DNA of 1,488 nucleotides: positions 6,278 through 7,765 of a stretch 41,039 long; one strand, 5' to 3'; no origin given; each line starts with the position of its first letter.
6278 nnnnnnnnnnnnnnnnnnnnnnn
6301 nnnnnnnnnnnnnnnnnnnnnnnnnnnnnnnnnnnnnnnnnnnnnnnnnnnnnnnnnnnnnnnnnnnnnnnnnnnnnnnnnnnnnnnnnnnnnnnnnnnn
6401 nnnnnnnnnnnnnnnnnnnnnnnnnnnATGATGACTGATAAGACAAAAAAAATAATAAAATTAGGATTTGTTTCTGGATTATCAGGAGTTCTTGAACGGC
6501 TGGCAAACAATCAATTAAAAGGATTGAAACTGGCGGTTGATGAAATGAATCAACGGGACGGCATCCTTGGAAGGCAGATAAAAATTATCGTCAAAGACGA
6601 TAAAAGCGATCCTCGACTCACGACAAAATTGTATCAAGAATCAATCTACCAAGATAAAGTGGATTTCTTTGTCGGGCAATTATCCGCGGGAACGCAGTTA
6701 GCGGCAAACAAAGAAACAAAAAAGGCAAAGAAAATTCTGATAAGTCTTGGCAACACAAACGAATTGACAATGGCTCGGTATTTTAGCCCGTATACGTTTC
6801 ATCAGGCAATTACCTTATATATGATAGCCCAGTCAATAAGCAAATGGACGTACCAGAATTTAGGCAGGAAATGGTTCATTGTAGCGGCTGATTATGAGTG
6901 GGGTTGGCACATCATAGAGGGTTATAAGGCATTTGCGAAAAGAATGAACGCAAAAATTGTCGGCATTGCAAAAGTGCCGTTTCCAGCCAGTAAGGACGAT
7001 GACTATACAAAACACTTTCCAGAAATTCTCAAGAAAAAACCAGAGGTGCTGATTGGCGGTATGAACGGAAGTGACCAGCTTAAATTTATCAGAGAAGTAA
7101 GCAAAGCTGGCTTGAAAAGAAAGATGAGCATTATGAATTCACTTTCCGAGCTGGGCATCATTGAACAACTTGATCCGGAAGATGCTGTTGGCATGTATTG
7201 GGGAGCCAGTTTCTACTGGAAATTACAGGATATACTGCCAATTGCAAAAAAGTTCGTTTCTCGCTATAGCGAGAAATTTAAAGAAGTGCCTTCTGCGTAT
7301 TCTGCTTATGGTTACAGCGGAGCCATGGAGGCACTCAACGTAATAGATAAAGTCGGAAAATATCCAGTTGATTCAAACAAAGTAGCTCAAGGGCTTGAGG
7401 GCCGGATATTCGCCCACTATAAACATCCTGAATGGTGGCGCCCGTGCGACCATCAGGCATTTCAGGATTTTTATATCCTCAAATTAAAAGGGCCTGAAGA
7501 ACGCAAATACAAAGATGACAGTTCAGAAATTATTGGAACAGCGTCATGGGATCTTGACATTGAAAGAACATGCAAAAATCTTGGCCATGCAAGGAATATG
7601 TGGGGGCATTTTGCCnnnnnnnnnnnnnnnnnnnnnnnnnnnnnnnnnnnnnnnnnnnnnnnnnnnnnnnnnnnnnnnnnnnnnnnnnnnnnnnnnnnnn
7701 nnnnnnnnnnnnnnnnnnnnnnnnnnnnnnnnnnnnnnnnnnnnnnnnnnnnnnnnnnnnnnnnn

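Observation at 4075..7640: AT-rich two-gene block beside tRNA-Pro: soluble GAF-GAF-PAS kinase translationally coupled to a cytoplasmic AmiC/LivJ-like binding protein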

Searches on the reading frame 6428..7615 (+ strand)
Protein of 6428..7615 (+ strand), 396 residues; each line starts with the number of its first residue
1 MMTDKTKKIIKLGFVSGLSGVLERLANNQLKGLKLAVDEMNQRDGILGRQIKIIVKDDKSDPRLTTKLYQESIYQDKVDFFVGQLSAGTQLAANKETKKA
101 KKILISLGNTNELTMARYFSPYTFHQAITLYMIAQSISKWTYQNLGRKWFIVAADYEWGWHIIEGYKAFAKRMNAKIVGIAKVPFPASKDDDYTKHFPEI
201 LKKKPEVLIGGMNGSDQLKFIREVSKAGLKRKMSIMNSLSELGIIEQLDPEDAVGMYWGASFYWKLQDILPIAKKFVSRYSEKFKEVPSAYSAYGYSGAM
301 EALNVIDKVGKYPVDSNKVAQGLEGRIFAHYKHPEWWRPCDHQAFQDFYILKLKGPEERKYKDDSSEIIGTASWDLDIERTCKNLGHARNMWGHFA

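Call 11: search_protein_families(library=pfam, proteins=[window:6428-7615:+], max_evalue=0.01)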
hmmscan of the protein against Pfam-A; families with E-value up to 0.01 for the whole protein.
window:6428-7615:+ (396 aa): 3 families
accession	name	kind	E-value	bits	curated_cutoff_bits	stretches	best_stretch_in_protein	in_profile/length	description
PF13458.12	Peripla_BP_6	-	2.9e-62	211.8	31.7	1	10-354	2-339/343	Periplasmic binding protein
PF13433.12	Peripla_BP_5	-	5.7e-25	88.6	27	2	137-311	124-296/363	Periplasmic binding protein domain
PF01094.35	ANF_receptor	-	3.3e-09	36.7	25.4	1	32-232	5-205/353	Receptor family ligand binding region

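Call 12: search_protein_families(library=ncbifam, proteins=[window:6428-7615:+], max_evalue=0.01)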
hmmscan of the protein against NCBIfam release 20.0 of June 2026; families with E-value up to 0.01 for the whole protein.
window:6428-7615:+ (396 aa): 4 families
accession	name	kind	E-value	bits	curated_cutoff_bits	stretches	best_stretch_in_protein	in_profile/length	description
TIGR03669.1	urea_ABC_arch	equivalog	1.7e-22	80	494.8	1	10-287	1-269/375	urea ABC transporter substrate-binding protein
TIGR03407.1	urea_ABC_UrtA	exception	7.2e-17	61.3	492.75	1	10-298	1-286/361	urea ABC transporter substrate-binding protein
NF011933.0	PRK15404.1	subfamily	9e-09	34.9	477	1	7-111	24-127/370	high-affinity branched-chain amino acid ABC transporter substrate-binding protein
TIGR03863.1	PQQ_ABC_bind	subfamily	0.0002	20.5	413.6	1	25-190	9-170/347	ABC transporter, substrate binding protein, PQQ-dependent alcohol dehydrogenase system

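Call 15: find_homologous_proteins(query=window:6428-7615:+, max_evalue=0.00001)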
Query window:6428-7615:+ (396 aa): 103 proteins with E <= 0.00001 among 5057 candidates.
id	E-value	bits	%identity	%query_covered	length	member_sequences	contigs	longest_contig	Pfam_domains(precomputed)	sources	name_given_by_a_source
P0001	2.9e-268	907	100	100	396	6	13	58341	PF01094.35,PF13433.13,PF13458.13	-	-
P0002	3.2e-210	716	77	99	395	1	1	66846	PF01094.35,PF13433.13,PF13458.13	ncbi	-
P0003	1.8e-201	687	74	99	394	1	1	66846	PF01094.35,PF13433.13,PF13458.13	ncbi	-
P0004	2.6e-184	631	66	99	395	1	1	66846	PF01094.35,PF13433.13,PF13458.13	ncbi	-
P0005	1.3e-178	612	65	97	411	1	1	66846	PF01094.35,PF13433.13,PF13458.13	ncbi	-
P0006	7.4e-171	587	64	98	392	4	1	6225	PF01094.35,PF13433.13,PF13458.13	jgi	jgi:branched-chain amino acid transport system substrate-binding protein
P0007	2.9e-165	568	61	98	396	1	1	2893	PF01094.35,PF13433.13,PF13458.13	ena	-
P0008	1.2e-160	553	60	98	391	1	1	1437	PF01094.35,PF13433.13,PF13458.13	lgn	-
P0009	3.9e-160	551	58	98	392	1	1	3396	PF01094.35,PF13433.13,PF13458.13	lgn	-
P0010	4.0e-157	541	60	99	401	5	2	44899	PF01094.35,PF13433.13,PF13458.13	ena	-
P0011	3.1e-151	522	55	99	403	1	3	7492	PF01094.35,PF13433.13,PF13458.13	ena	-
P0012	4.2e-149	515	56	98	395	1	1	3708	PF01094.35,PF13433.13,PF13458.13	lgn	-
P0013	6.9e-149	514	55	98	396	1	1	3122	PF01094.35,PF13433.13,PF13458.13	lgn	-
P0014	1.3e-147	510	55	98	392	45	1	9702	PF01094.35,PF13433.13,PF13458.13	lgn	-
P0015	3.5e-147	509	54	98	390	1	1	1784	PF01094.35,PF13433.13,PF13458.13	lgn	-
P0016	7.3e-146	504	54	98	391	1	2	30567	PF01094.35,PF13433.13,PF13458.13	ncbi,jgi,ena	-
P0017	4.7e-145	502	54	98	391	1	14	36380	PF13433.13,PF13458.13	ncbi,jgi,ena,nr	ncbi:MAG: hypothetical protein UY64_C0001G0018 [Parcubacteria group bacterium GW2011_GWA1_51_12]|nr:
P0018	4.9e-145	502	54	98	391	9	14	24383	PF13433.13,PF13458.13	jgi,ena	-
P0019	9.4e-145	501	54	98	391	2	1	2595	PF13433.13,PF13458.13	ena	-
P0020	1.2e-144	500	54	98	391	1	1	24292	PF13433.13,PF13458.13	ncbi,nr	ncbi:MAG: hypothetical protein UY75_C0004G0018 [Parcubacteria group bacterium GW2011_GWC2_52_8c]|nr:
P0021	8.8e-144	497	54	98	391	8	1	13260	PF13433.13,PF13458.13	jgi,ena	-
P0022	2.0e-143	496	57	91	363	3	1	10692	PF13433.13,PF13458.13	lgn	-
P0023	1.9e-139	483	53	98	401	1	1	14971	PF13433.13,PF13458.13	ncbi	-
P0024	2.0e-139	483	54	98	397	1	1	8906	PF01094.35,PF13433.13,PF13458.13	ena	-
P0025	1.2e-138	481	52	97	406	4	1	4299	PF13433.13,PF13458.13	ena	-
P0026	3.0e-137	476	52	98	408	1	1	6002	PF01094.35,PF13433.13,PF13458.13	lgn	-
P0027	1.3e-136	474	52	97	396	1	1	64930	PF01094.35,PF13433.13,PF13458.13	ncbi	-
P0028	6.0e-135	468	52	98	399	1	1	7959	PF13433.13,PF13458.13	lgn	-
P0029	9.5e-130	451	47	98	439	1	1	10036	PF13433.13,PF13458.13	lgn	-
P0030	2.2e-123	430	48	97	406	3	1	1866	PF13433.13,PF13458.13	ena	-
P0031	1.4e-120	421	47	98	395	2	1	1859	PF13433.13,PF13458.13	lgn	-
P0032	5.6e-120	419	46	98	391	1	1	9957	PF13433.13,PF13458.13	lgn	-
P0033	2.6e-119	417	47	98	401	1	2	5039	PF01094.35,PF13433.13,PF13458.13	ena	-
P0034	7.9e-116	405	46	99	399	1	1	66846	PF01094.35,PF13433.13,PF13458.13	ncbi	-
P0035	1.8e-115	404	64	66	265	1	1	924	PF13433.13,PF13458.13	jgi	-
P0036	6.2e-115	402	43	99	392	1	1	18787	PF01094.35,PF13433.13,PF13458.13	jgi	-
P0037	7.8e-113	396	45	99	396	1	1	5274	PF01094.35,PF13433.13,PF13458.13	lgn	-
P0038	1.4e-110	388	43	99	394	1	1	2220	PF01094.35,PF13433.13,PF13458.13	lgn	-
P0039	3.6e-110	387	47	98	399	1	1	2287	PF13433.13,PF13458.13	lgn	-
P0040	4.5e-110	386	44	98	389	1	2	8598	PF01094.35,PF13433.13,PF13458.13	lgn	-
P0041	6.6e-110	386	44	97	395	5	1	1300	PF01094.35,PF13433.13,PF13458.13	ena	-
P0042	4.5e-109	383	44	96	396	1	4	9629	PF13433.13,PF13458.13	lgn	-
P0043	2.6e-107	377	43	99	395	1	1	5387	PF01094.35,PF13433.13,PF13458.13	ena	-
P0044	1.7e-106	375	68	59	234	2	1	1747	PF13458.13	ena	-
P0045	1.8e-104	368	43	98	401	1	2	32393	PF01094.35,PF13433.13,PF13458.13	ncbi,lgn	-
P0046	1.0e-103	366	43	97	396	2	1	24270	PF01094.35,PF13433.13,PF13458.13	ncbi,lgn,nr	ncbi:MAG: ABC transporter substrate-binding protein [Candidatus Niyogibacteria bacterium]|nr:ABC tra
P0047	2.5e-99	351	41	97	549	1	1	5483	PF13433.13,PF13458.13,PF01161.26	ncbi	-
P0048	2.9e-98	348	39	98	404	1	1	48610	PF01094.35,PF13433.13,PF13458.13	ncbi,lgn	-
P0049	4.6e-98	347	40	97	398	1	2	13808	PF01094.35,PF13433.13,PF13458.13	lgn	-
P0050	8.1e-94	333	42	96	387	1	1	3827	PF13433.13,PF13458.13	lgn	-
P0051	1.9e-90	322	41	96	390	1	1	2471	PF01094.35,PF13433.13,PF13458.13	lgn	-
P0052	2.3e-86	308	38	98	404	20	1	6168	PF13433.13,PF13458.13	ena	-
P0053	2.5e-86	308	37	98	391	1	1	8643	PF13433.13,PF13458.13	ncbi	-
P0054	1.5e-85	306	44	73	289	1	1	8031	PF13433.13,PF13458.13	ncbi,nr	ncbi:MAG: ABC transporter substrate-binding protein, partial [Candidatus Parcubacteria bacterium]|nr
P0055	1.6e-82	296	48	67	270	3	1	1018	PF13433.13,PF13458.13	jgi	jgi:branched-chain amino acid transport system substrate-binding protein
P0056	2.5e-80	289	62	55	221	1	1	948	PF13433.13,PF13458.13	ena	-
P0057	1.1e-50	191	30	97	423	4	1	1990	PF13433.13,PF13458.13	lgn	-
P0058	5.2e-35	139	30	85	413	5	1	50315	PF01094.35,PF13433.13,PF13458.13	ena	-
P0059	6.0e-35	139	30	85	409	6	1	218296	PF01094.35,PF13433.13,PF13458.13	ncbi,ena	-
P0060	2.2e-34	137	29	87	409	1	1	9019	PF01094.35,PF13433.13,PF13458.13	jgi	jgi:branched-chain amino acid transport system substrate-binding protein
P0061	3.0e-33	134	28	85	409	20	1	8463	PF01094.35,PF13433.13,PF13458.13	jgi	-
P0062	1.5e-32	131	26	91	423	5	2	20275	PF01094.35,PF13433.13,PF13458.13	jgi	jgi:branched-chain amino acid transport system substrate-binding protein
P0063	4.1e-29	120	31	81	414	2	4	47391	PF01094.35,PF13433.13,PF13458.13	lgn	-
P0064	6.7e-29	119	24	84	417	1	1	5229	PF01094.35,PF13433.13,PF13458.13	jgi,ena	jgi:branched-chain amino acid transport system substrate-binding protein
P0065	1.1e-28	118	27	81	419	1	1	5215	PF01094.35,PF13433.13,PF13458.13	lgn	-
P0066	2.6e-28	117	26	85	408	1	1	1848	PF01094.35,PF13433.13,PF13458.13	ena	-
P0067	7.4e-28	116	26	81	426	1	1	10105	PF01094.35,PF13433.13,PF13458.13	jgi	jgi:branched-chain amino acid transport system substrate-binding protein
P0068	2.1e-26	111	26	81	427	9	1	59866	PF01094.35,PF13433.13,PF13458.13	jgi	jgi:branched-chain amino acid transport system substrate-binding protein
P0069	5.0e-26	110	27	85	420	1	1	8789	PF01094.35,PF13433.13,PF13458.13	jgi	jgi:branched-chain amino acid transport system substrate-binding protein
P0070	4.3e-23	100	27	73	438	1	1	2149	PF01094.35,PF13433.13,PF13458.13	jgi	jgi:branched-chain amino acid transport system substrate-binding protein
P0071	1.5e-22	98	27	73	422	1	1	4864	PF01094.35,PF13433.13,PF13458.13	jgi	jgi:branched-chain amino acid transport system substrate-binding protein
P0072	2.2e-22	98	25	86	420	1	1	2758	PF01094.35,PF13433.13,PF13458.13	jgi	jgi:branched-chain amino acid transport system substrate-binding protein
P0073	1.2e-20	92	25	85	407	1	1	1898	PF01094.35,PF13433.13,PF13458.13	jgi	jgi:branched-chain amino acid transport system substrate-binding protein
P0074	4.3e-17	80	25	89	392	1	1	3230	PF01094.35,PF13433.13,PF13458.13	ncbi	-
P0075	4.7e-17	80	25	89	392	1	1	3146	PF01094.35,PF13433.13,PF13458.13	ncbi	-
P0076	2.1e-15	75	27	89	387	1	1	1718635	PF01094.35,PF13433.13,PF13458.13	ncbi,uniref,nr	ncbi:ABC transporter substrate-binding protein [Amorphus orientalis]|uniref:Branched-chain amino aci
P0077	1.8e-14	72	24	88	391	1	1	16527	PF01094.35,PF13433.13,PF13458.13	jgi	jgi:branched-chain amino acid transport system substrate-binding protein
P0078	1.0e-12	66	26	87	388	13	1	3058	PF01094.35,PF13433.13,PF13458.13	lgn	-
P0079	2.2e-11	62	23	85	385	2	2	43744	PF01094.35,PF13433.13,PF13458.13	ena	-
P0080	4.7e-11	60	29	58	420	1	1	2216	PF01094.35,PF13433.13,PF13458.13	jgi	-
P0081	1.0e-10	59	29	61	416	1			PF01094.35,PF13433.13,PF13458.13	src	-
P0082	4.1e-10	57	29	57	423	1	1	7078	PF01094.35,PF13433.13,PF13458.13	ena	-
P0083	4.6e-10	57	25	93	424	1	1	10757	PF01094.35,PF13433.13,PF13458.13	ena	-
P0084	4.8e-10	57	29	57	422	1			PF01094.35,PF13433.13,PF13458.13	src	-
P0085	5.2e-10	57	29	57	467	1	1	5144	PF01094.35,PF13433.13,PF13458.13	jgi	-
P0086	2.2e-9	55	28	57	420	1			PF01094.35,PF13433.13,PF13458.13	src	-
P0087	8.0e-9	53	28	57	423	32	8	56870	PF01094.35,PF13433.13,PF13458.13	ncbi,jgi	ncbi:MAG: amino acid ABC transporter substrate-binding protein [Xanthobacteraceae bacterium]|jgi:bra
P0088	9.9e-9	53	28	58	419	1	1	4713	PF01094.35,PF13433.13,PF13458.13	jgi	jgi:branched-chain amino acid transport system substrate-binding protein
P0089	1.0e-8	53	28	57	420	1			PF01094.35,PF13433.13,PF13458.13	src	-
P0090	1.2e-8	52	26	52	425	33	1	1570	PF01094.35,PF13433.13,PF13458.13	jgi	jgi:branched-chain amino acid transport system substrate-binding protein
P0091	1.4e-8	52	28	61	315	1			PF01094.35,PF13433.13,PF13458.13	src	-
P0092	3.2e-8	51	23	84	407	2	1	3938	PF01094.35,PF13433.13,PF13458.13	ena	-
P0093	3.2e-8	51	25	62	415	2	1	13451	PF13433.13,PF13458.13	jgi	jgi:branched-chain amino acid transport system substrate-binding protein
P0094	9.9e-8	50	24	72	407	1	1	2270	PF01094.35,PF13433.13,PF13458.13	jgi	jgi:branched-chain amino acid transport system substrate-binding protein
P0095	1.0e-7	49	27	57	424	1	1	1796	PF01094.35,PF13433.13,PF13458.13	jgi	jgi:branched-chain amino acid transport system substrate-binding protein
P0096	1.0e-7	49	27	57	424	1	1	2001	PF01094.35,PF13433.13,PF13458.13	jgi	jgi:branched-chain amino acid transport system substrate-binding protein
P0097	1.0e-7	49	27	57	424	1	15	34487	PF01094.35,PF13433.13,PF13458.13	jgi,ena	jgi:branched-chain amino acid transport system substrate-binding protein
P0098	1.0e-7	49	27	57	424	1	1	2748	PF01094.35,PF13433.13,PF13458.13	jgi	jgi:branched-chain amino acid transport system substrate-binding protein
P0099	1.0e-7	49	27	57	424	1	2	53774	PF01094.35,PF13433.13,PF13458.13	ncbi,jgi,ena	jgi:branched-chain amino acid transport system substrate-binding protein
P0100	1.0e-7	49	27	57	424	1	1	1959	PF01094.35,PF13433.13,PF13458.13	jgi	jgi:branched-chain amino acid transport system substrate-binding protein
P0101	2.4e-7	48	27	57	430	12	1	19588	PF01094.35,PF13433.13,PF13458.13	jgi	jgi:branched-chain amino acid transport system substrate-binding protein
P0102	2.5e-7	48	27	57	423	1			PF01094.35,PF13433.13,PF13458.13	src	-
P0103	3.5e-7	48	27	57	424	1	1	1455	PF01094.35,PF13433.13,PF13458.13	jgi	jgi:branched-chain amino acid transport system substrate-binding protein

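Call 17: find_encoding_contigs(protein=P0002, flank=10000, max_places=3)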
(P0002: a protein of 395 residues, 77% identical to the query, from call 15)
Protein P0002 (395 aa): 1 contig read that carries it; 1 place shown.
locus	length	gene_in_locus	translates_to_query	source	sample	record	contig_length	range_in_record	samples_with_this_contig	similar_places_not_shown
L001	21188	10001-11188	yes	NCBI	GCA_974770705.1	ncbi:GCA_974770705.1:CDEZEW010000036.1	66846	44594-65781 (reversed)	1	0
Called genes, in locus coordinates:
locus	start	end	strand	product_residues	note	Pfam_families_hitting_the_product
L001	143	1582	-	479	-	PF08245:Mur_ligase_M, PF02875:Mur_ligase_C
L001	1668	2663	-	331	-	PF02388:FemAB, PF13480:Acetyltransf_6, PF02388:FemAB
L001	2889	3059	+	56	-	-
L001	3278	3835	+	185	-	PF06496:DUF1097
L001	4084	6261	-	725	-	PF13185:GAF_2, PF01590:GAF, PF13185:GAF_2, PF13492:GAF_3 (weak), PF00989:PAS (weak), PF00512:HisKA, PF02518:HATPase_c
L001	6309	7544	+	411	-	PF13433:Peripla_BP_5, PF13458:Peripla_BP_6, PF01094:ANF_receptor (weak), PF13433:Peripla_BP_5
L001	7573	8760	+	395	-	PF13433:Peripla_BP_5, PF13458:Peripla_BP_6, PF01094:ANF_receptor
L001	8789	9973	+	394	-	PF13433:Peripla_BP_5, PF13458:Peripla_BP_6, PF01094:ANF_receptor (weak)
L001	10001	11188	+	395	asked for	PF13433:Peripla_BP_5, PF13458:Peripla_BP_6, PF01094:ANF_receptor (weak), PF13433:Peripla_BP_5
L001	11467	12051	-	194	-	PF01330:RuvA_N, PF00633:HHH (faint), PF14520:HHH_5, PF07499:RuvA_C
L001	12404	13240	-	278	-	PF00072:Response_reg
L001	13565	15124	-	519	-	PF00989:PAS (weak), PF13188:PAS_8 (faint), PF13426:PAS_9, PF00989:PAS (weak), PF08448:PAS_4 (weak), PF13426:PAS_9, PF00512:HisKA, PF02518:HATPase_c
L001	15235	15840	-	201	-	-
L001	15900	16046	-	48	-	-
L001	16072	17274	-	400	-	PF01590:GAF, PF13185:GAF_2, PF13492:GAF_3 (faint), PF13185:GAF_2 (weak)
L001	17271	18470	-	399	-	PF13433:Peripla_BP_5, PF13458:Peripla_BP_6, PF01094:ANF_receptor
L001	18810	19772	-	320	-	PF01368:DHH, PF02272:DHHA1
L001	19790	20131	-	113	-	PF02033:RBFA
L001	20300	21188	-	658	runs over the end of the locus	PF04760:IF2_N, PF03308:MeaB (faint), PF00009:GTP_EFTU, PF01926:MMR_HSR1, PF02421:FeoB_N (faint), PF22042:EF-G_D2, PF11987:IF-2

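Call 18: find_encoding_contigs(protein=P0017, flank=8000, max_places=3)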
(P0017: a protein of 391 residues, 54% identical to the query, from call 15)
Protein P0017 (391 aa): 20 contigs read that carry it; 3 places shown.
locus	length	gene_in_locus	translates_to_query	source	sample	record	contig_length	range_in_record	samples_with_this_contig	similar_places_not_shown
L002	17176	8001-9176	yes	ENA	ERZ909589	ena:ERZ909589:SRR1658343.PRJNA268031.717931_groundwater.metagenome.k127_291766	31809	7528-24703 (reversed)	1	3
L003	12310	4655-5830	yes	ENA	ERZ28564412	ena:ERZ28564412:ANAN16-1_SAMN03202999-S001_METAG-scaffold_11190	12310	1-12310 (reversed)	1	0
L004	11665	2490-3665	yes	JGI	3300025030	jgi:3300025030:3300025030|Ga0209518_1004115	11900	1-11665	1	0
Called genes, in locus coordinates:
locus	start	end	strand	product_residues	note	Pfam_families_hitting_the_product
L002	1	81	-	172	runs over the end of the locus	PF07610:DUF1573, PF22544:HYDIN_VesB_CFA65-like_Ig (faint)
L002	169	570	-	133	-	-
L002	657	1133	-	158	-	PF07681:DoxX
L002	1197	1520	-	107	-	-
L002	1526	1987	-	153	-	-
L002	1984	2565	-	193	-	-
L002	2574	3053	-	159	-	PF07884:VKOR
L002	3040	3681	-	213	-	PF13462:Thioredoxin_4, PF01323:DSBA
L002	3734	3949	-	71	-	PF10122:Zn_ribbon_Com (weak)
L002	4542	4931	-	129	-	PF00072:Response_reg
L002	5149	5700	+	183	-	PF06496:DUF1097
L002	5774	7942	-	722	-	PF01590:GAF, PF13185:GAF_2, PF13492:GAF_3 (faint), PF01590:GAF (weak), PF00989:PAS, PF13426:PAS_9 (weak), PF00512:HisKA, PF02518:HATPase_c, +1 more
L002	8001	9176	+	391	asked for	PF13433:Peripla_BP_5, PF13458:Peripla_BP_6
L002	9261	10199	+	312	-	PF00892:EamA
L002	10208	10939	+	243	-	PF19927:DUF6390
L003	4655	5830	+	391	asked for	PF13433:Peripla_BP_5, PF13458:Peripla_BP_6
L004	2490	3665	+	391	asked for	PF13433:Peripla_BP_5, PF13458:Peripla_BP_6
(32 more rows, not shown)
